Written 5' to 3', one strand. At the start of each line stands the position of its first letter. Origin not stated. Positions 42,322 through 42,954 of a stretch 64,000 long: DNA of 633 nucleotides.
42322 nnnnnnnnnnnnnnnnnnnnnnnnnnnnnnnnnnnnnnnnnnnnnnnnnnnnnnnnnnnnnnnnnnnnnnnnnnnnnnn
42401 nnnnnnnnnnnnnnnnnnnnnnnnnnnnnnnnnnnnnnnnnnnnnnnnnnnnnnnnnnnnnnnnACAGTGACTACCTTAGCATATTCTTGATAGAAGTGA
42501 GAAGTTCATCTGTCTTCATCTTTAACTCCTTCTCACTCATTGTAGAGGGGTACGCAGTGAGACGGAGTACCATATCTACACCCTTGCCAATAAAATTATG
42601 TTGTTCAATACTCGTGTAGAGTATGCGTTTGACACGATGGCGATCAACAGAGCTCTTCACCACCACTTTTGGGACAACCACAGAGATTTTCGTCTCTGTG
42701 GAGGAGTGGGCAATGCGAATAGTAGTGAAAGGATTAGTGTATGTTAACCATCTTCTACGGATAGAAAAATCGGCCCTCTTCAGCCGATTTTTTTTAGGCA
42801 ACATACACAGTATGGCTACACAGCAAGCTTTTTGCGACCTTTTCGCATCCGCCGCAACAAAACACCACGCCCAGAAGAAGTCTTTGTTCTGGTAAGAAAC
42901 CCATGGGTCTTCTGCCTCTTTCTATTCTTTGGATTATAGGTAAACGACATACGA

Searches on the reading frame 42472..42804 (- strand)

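Call 104: search_protein_families(library=pfam, proteins=[window:42472-42804:-], max_evalue=0.001)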
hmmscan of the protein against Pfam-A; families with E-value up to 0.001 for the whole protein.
window:42472-42804:- (110 aa): 1 family
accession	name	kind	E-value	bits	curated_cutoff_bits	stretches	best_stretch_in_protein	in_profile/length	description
PF00825.24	Ribonuclease_P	-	4.6e-11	43.2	22.3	1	2-105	1-108/109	Ribonuclease P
